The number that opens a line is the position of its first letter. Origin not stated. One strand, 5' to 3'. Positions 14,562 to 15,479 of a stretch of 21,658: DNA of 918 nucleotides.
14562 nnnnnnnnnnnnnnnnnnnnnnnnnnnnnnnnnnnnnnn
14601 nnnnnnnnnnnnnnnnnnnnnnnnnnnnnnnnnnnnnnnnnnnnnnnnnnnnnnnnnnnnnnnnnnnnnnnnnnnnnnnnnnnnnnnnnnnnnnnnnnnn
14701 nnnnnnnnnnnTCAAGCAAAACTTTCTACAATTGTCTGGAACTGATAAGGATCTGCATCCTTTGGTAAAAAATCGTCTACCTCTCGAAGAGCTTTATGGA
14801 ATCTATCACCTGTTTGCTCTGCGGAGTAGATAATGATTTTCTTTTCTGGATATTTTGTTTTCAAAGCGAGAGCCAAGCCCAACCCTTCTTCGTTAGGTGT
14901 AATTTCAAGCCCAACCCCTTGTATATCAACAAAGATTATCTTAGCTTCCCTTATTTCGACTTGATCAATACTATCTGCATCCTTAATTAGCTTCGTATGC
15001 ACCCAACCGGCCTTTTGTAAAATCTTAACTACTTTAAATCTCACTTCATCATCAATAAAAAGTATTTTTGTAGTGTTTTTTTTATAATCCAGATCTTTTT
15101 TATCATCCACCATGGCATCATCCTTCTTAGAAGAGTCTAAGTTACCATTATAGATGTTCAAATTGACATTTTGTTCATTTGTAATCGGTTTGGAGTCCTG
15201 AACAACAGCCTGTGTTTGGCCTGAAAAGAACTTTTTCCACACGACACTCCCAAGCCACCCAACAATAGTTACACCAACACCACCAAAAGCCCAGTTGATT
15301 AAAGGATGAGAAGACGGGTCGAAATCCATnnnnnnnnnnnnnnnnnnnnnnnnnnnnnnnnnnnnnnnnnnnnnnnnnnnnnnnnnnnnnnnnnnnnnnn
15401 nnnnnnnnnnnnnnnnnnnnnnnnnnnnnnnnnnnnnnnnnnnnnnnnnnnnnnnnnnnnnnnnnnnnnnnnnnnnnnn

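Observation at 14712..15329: Receiver domain fused to an N-terminal membrane anchor: inverted two-component topology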

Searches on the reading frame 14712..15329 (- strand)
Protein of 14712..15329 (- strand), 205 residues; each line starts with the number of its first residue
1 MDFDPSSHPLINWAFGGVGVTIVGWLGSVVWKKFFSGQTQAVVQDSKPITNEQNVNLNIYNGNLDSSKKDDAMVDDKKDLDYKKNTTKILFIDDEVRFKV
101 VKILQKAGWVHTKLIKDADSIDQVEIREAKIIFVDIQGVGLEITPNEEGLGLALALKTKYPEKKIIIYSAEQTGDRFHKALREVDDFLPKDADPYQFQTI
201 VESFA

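Call 3: search_protein_families(library=pfam, proteins=[window:14712-15329:-], max_evalue=1)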
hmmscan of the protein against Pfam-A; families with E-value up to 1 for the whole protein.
window:14712-15329:- (205 aa): 2 families
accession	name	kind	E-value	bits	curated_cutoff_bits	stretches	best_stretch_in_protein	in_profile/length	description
PF00072.30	Response_reg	-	5.9e-05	23.7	30.2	1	89-201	1-110/111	Response regulator receiver domain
PF23673.1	DUF7154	-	0.045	14.6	27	1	42-87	30-71/108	Domain of unknown function (DUF7154)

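Call 4: search_protein_families(library=padloc, proteins=[window:14712-15329:-], max_evalue=1)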
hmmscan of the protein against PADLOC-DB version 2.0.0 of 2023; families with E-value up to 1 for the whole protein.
window:14712-15329:- (205 aa): 3 families
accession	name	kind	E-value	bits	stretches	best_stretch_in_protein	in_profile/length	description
PDLC04646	PDC-M43A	-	8.4e-82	271.9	1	10-205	7-198/203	-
PDLC04644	PDC-M43A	-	1.9e-49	165.6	1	46-205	6-163/170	-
PDLC04645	PDC-M43A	-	8e-42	141.4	1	20-201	61-245/250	-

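Call 5: search_protein_families(library=ncbifam, proteins=[window:14712-15329:-], max_evalue=1)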
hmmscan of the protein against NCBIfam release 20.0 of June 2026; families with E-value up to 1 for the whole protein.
window:14712-15329:- (205 aa): 7 families
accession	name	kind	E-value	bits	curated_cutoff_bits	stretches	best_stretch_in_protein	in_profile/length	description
NF007005.1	PRK09468.1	equivalog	2.3e-05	24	331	1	85-197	2-111/237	osmolarity response regulator transcription factor OmpR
TIGR01818.1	ntrC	equivalog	5.6e-05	22.1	558.6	1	92-201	4-110/463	nitrogen regulation protein NR(I)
NF052313.1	T9SS_RR_PorX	equivalog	0.002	17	300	1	88-197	2-108/513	T9SS response regulator signal transducer PorX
NF007982.1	PRK10710.1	equivalog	0.031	13.8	380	1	83-190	4-107/235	envelope stress response regulator BaeR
NF046022.1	RespRegCpdRBruc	equivalog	0.05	13.6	180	1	93-167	10-78/120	cell cycle two-component system response regulator CpdR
NF009627.0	PRK13149.1-1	equivalog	0.12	12.3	106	1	68-117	17-66/90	H/ACA RNA-protein complex component Gar1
NF008176.1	PRK10923.1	equivalog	0.12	11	620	1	92-194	9-108/469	nitrogen regulation protein NR(I)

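Call 15: find_homologous_proteins(query=window:14712-15329:-, max_evalue=0.001)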
Query window:14712-15329:- (205 aa): 463 proteins with E <= 0.001 among 631 candidates; the best 120 are listed.
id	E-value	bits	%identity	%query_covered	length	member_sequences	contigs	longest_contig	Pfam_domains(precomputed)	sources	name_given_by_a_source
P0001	2.8e-130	450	99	100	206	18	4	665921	-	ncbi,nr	ncbi:response regulator [Escherichia coli]|nr:response regulator [Escherichia coli] EFH4216520.1 res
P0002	1.3e-110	386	85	100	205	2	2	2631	-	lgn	-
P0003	1.1e-108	379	82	100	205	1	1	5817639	-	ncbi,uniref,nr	ncbi:hypothetical protein Y71_26855 [Kosakonia radicincitans DSM 16656]|uniref:response regulator n=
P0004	1.9e-108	379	99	86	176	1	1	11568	-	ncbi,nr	ncbi:hypothetical protein KZ559_004224 [Escherichia coli]|nr:hypothetical protein [Escherichia coli]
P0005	7.7e-107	373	81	100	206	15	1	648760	-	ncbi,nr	ncbi:TPA: hypothetical protein MBK69_001996 [Klebsiella pneumoniae]|nr:hypothetical protein [Klebsie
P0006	2.1e-106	372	82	100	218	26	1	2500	-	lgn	-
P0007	2.6e-101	355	77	100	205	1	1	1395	-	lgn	-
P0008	5.9e-101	354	77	100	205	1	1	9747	-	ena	-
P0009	1.0e-97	344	75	100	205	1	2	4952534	-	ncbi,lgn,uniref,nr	ncbi:hypothetical protein FS595_20550 [Serratia rubidaea]|uniref:hypothetical protein n=1 Tax=Serrat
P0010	5.0e-89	315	72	100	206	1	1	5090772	-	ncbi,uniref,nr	ncbi:hypothetical protein [Brenneria uluponensis]|uniref:hypothetical protein n=1 Tax=Brenneria ulup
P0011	1.1e-86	308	71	100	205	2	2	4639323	-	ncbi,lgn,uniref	ncbi:hypothetical protein [Erwinia aphidicola]|uniref:hypothetical protein n=1 Tax=Erwinia aphidicol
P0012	6.0e-82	292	67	100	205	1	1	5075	-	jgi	jgi:PleD family two-component response regulator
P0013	8.5e-82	292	68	100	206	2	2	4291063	-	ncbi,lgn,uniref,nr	ncbi:hypothetical protein [Pantoea dispersa]|uniref:hypothetical protein n=1 Tax=Pantoea dispersa Ta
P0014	1.8e-81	291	64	100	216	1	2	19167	-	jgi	jgi:hypothetical protein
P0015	1.5e-80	287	67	100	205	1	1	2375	-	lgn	-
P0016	8.3e-80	285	65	100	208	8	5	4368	PF00072.31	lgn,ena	-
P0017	3.7e-72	260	100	60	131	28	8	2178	PF00072.31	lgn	-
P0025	6.4e-64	233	57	98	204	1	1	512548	-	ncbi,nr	ncbi:hypothetical protein K5D56_04440 [Pseudomonas cichorii]|nr:hypothetical protein [Pseudomonas ci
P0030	5.9e-57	210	56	94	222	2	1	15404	PF00072.31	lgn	-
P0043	6.1e-54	201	51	94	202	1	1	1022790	-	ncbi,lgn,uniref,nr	ncbi:hypothetical protein B0H98_101423 [Vreelandella songnenensis]|uniref:Response regulator receive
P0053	3.4e-53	198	74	61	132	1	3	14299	-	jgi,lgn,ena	-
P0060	7.5e-53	197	53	94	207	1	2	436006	-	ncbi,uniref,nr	ncbi:response regulator transcription factor [Rheinheimera maricola]|uniref:Response regulator n=1 T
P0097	3.5e-49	185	48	95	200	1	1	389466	PF00072.31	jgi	jgi:hypothetical protein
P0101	1.3e-48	183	48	95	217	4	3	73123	-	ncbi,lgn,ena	ncbi:TPA: response regulator transcription factor [Morganella morganii]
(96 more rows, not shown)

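Call 24: find_encoding_contigs(protein=P0003, flank=10000, max_places=2)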
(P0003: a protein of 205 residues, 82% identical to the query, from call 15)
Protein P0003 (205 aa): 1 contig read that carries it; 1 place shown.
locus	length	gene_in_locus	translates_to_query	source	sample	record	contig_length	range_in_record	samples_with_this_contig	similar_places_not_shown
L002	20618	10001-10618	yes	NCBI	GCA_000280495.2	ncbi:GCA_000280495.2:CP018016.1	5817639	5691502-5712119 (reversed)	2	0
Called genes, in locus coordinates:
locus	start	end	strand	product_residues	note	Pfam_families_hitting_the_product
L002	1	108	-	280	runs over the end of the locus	PF00701:DHDPS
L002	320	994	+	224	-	PF03473:MOSC, PF03475:YiiM_3-alpha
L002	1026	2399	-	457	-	PF16527:CpxA_peri, PF00672:HAMP, PF00512:HisKA, PF13581:HATPase_c_2 (weak), PF02518:HATPase_c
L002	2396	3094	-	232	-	PF00072:Response_reg, PF00486:Trans_reg_C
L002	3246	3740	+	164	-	PF13801:Metal_resist (faint), PF07813:LTXXQ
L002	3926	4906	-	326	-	PF24624:Int_N, PF00589:Phage_integrase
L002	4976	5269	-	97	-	PF12844:HTH_19 (weak), PF01381:HTH_3 (weak)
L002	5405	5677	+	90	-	PF10743:Phage_Cox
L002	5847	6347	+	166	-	PF26815:Phage_RepB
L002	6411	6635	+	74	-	PF10809:DUF2732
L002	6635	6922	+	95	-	PF17399:DUF5405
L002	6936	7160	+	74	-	PF01258:zf-dskA_traR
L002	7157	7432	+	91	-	PF17399:DUF5405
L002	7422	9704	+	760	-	PF05840:Phage_GPA, PF23343:REP_ORF2-G2P (weak)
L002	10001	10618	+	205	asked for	-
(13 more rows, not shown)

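Call 25: find_encoding_contigs(protein=P0043, flank=10000, max_places=2)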
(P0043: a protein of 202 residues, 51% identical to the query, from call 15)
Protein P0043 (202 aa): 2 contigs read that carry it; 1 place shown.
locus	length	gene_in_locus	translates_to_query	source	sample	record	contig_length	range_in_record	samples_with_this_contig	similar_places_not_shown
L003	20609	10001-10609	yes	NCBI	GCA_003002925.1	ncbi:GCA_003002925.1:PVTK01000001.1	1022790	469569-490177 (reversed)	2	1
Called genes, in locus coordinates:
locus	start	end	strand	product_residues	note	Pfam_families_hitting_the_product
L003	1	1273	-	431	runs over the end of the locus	PF00155:Aminotran_1_2, PF01041:DegT_DnrJ_EryC1 (weak), PF01212:Beta_elim_lyase (faint)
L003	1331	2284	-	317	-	PF01926:MMR_HSR1, PF02421:FeoB_N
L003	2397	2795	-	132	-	PF01641:SelR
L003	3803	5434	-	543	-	PF08269:dCache_2, PF17200:sCache_2, PF00015:MCPsignal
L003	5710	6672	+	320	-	PF00005:ABC_tran, PF13304:AAA_21 (weak)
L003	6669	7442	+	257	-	PF01061:ABC2_membrane, PF12698:ABC2_membrane_3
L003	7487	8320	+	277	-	PF14819:QueF_N, PF14489:QueF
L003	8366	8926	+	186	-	PF00881:Nitroreductase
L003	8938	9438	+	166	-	PF09500:YiiD_C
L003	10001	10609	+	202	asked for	-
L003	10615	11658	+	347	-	-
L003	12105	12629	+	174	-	-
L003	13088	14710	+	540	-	PF02028:BCCT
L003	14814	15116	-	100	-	PF12840:HTH_20, PF01022:HTH_5 (weak)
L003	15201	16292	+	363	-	PF00724:Oxidored_FMN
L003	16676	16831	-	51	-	PF02069:Metallothio_Pro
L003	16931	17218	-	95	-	PF18796:LPD1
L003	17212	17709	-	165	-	-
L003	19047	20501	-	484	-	PF00939:Na_sulph_symp, PF03600:CitMHS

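Call 26: find_encoding_contigs(protein=P0025, flank=10000, max_places=2)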
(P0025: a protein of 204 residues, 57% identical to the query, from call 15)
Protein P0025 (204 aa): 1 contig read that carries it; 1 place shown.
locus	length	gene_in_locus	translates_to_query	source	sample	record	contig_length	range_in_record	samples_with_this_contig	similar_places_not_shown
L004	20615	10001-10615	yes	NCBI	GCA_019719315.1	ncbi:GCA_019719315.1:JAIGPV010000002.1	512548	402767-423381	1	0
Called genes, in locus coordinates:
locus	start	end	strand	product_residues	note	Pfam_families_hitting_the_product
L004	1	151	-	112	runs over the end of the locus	PF11190:DUF2976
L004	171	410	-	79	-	PF11660:DUF3262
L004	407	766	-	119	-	PF09686:Plasmid_RAQPRD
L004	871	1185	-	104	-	PF13783:DUF4177 (faint)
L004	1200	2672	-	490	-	PF00580:UvrD-helicase, PF13245:AAA_19, PF01443:Viral_helicase1 (faint), PF13361:UvrD_C, PF13538:UvrD_C_2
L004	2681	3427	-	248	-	PF14348:DtrJ-like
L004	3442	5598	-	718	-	PF10412:TrwB_AAD_bind (faint), PF12696:TraG-D_C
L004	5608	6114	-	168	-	PF11072:DUF2859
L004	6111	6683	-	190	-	-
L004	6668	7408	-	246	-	-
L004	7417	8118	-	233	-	-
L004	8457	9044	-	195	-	PF00132:Hexapep (faint), PF14602:Hexapep_2 (weak)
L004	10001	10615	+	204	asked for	-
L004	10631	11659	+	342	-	PF02518:HATPase_c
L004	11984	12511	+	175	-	-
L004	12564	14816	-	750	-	PF00271:Helicase_C (faint), PF00176:SNF2-rel_dom (weak), PF00270:DEAD (faint), PF04851:ResIII (faint)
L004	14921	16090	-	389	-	PF19587:DUF6094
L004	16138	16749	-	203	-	-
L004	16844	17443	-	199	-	PF11679:DUF3275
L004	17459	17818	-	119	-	-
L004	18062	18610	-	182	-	PF12101:DUF3577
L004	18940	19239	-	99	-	-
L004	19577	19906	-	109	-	-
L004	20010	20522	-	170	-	-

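Call 30: find_encoding_contigs(protein=P0060, flank=10000, max_places=2)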
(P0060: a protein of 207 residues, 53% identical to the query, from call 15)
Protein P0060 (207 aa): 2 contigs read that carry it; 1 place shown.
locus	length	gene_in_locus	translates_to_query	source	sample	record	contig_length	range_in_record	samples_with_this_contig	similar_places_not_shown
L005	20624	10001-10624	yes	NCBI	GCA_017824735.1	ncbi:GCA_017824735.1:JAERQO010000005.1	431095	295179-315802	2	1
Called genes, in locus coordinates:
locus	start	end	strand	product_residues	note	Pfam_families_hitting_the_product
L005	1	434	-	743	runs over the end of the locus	PF10459:Peptidase_S46, PF00089:Trypsin (faint), PF13365:Trypsin_2 (faint)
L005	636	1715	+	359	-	PF11199:DUF2891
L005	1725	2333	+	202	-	PF04367:DUF502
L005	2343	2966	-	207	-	PF01810:LysE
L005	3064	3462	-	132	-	PF01850:PIN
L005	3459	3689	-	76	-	PF19891:DUF6364 (weak)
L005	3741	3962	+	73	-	PF00893:Multi_Drug_Res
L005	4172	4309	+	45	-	-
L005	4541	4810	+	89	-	PF02604:PhdYeFM_antitox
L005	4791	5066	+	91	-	PF06769:YoeB_toxin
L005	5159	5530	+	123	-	PF05015:HigB-like_toxin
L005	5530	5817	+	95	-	PF01381:HTH_3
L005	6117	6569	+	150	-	PF08327:AHSA1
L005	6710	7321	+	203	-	PF24033:DUF7342 (weak), PF01909:NTP_transf_2 (weak), PF18765:Polbeta (weak)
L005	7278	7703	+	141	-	-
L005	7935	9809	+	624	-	PF09254:FokI_cleav_dom (weak)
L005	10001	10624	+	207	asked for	-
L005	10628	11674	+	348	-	PF02518:HATPase_c (weak)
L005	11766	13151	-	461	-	PF02321:OEP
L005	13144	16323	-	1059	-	PF00873:ACR_tran, PF03176:MMPL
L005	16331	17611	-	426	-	PF25917:BSH_RND, PF25919:BSH_CusB (weak), PF25973:BSH_CzcB, PF25876:HH_MFP_RND (weak), PF25944:Beta-barrel_RND, PF25954:Beta-barrel_RND_2, PF25967:RND-MFP_C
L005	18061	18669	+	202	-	PF00440:TetR_N, PF16925:TetR_C_13 (weak)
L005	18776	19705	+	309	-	PF00892:EamA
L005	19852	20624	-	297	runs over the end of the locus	PF00126:HTH_1, PF03466:LysR_substrate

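Call 31: find_encoding_contigs(protein=P0101, flank=10000, max_places=2)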
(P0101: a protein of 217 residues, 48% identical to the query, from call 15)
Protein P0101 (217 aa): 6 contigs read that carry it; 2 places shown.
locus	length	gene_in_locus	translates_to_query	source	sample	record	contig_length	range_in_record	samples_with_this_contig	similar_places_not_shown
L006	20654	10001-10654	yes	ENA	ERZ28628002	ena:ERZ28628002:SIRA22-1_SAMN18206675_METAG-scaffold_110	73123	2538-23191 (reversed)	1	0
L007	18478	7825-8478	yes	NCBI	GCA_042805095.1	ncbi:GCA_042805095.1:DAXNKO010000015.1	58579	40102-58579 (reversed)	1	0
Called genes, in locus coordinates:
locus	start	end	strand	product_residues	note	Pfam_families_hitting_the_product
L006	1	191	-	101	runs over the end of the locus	PF07178:TraL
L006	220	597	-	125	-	PF05513:TraA (weak)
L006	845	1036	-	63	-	PF05509:TraY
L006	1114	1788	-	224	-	PF00196:GerE (weak)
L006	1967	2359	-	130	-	PF05261:Tra_M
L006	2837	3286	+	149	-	PF01464:SLT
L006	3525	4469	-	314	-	PF08401:ArdcN, PF18818:MPTase-PolyVal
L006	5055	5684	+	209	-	PF00142:Fer4_NifH, PF01656:CbiA, PF02374:ArsA_ATPase, PF07015:VirC1, PF09140:MipZ, PF10609:ParA, PF13614:AAA_31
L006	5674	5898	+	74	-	PF09274:ParG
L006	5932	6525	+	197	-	PF00657:Lipase_GDSL (faint), PF04311:DUF459, PF13472:Lipase_GDSL_2 (weak)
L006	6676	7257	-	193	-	PF04352:ProQ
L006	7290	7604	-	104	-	PF01845:CcdB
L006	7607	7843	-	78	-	PF07362:CcdA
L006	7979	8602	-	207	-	PF00239:Resolvase, PF13542:HTH_Tnp_ISL3 (faint)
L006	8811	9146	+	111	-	PF05973:Gp49 (weak)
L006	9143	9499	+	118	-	PF21716:dnstrm_HI1420, PF01381:HTH_3 (weak)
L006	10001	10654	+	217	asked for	-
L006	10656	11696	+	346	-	PF02518:HATPase_c (weak)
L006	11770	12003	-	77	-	PF00717:Peptidase_S24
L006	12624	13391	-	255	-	PF08980:DUF1883, PF01582:TIR, PF13676:TIR_2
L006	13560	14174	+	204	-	PF08937:ThsB_TIR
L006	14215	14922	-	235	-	-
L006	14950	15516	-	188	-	PF00239:Resolvase, PF02796:HTH_7, PF13936:HTH_38 (weak)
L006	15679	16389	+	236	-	PF13700:DUF4158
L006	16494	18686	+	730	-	PF01526:DDE_Tnp_Tn3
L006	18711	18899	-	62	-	-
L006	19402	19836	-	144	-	PF27346:PcoE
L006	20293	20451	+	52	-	PF00872:Transposase_mut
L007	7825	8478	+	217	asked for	-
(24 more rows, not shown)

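Call 33: predict_structure(alignment_id=A1)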
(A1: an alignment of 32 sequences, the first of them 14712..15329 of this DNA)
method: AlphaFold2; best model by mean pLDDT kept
length: 205 residues; sequences in the alignment: 32
mean_pLDDT: 68.3   pTM: 0.54
mean pLDDT of the five models: 68.3, 67.8, 67.4, 66.1, 63.1
residues with pLDDT >= 90: 19; 70-90: 96; 50-70: 39; < 50: 51
segments of 3 or more residues with pLDDT < 50: 1-3, 37-75, 140-146
pLDDT, mean of each block of 10 residues (from residue 1): 52 52 70 53 38 39 34 56 89 76 88 84 88 76 50 85 88 72 83 86 85
secondary structure, 60 per line:
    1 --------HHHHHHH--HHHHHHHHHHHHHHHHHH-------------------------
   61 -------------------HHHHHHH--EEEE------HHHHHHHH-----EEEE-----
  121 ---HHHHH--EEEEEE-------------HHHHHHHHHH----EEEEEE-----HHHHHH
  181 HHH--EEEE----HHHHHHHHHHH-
elements in order: H9-15 H18-35 H80-86 E89-92 H99-106 E112-115 H124-128 E131-136 H150-159 E164-169 H175-183 E186-189 H194-204

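Call 39: fold_search(model_id=the predicted structure, library=pdb)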
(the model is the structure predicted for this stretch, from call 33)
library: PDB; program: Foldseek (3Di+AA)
matches with E <= 10: 1688; with E <= 0.001: 279
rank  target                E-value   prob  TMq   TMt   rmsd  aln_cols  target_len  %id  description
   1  5m7n_A                1.1e-06  1.00  0.46  0.23   3.8       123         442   27  Crystal structure of NtrX from Brucella abortus in complex with ATP processed with the CrystalDirect automated mountin (released 2017-01-25)
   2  3nns_A                1.8e-06  1.00  0.46  0.76   3.2       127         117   21  BeF3 Activated DrrB Receiver Domain (released 2010-08-11)
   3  7pv7_B                1.9e-06  1.00  0.48  0.20   3.1       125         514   18  Crystal structure of dimeric Porphyromonas gingivalis PorX, a type 9 secretion system response regulator. (released 2022-12-14)
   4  7qz2_A                2.0e-06  1.00  0.46  0.69   3.6       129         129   20  Crystal structure of GacS D1 domain in complex with BeF3- (released 2022-07-06)
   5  4d6y_A                2.4e-06  1.00  0.46  0.75   3.6       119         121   28  Crystal structure of the receiver domain of NtrX from Brucella abortus in complex with beryllofluoride and magnesium (released 2015-07-08)
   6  7pv7_A                3.3e-06  1.00  0.47  0.20   3.2       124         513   18  Crystal structure of dimeric Porphyromonas gingivalis PorX, a type 9 secretion system response regulator. (released 2022-12-14)
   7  7qz2_B                6.0e-06  1.00  0.42  0.61   4.1       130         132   18  Crystal structure of GacS D1 domain in complex with BeF3- (released 2022-07-06)
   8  2qxy_A                6.0e-06  1.00  0.40  0.63   4.2       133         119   23  Crystal structure of a response regulator from Thermotoga maritima (released 2007-08-28)
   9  4d6x_C                6.8e-06  1.00  0.46  0.76   3.5       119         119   28  Crystal structure of the receiver domain of NtrX from Brucella abortus (released 2015-07-08)
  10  8uvx_A                7.7e-06  1.00  0.41  0.38   4.3       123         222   24  CosR DNA bound form I (released 2024-01-31)
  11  5m7p_A                8.3e-06  1.00  0.44  0.22   3.8       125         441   23  Crystal structure of NtrX from Brucella abortus in complex with ADP processed with the CrystalDirect automated mountin (released 2017-01-25)
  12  2qxy_B                8.3e-06  1.00  0.42  0.67   3.7       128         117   20  Crystal structure of a response regulator from Thermotoga maritima (released 2007-08-28)
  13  7pvk_A                1.0e-05  1.00  0.46  0.19   3.3       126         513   17  X-ray structure of dimeric PorX (T272A mutant), in complex with pGpG. (released 2022-12-14)
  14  5m7o_A                1.1e-05  1.00  0.47  0.23   3.7       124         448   27  Crystal structure of NtrX from Brucella abortus processed with the CrystalDirect automated mounting and cryo-cooling t (released 2017-01-25)
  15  4hns                  1.1e-05  1.00  0.46  0.71   3.9       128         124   16  Crystal structure of activated CheY3 of Vibrio cholerae (released 2013-10-02)
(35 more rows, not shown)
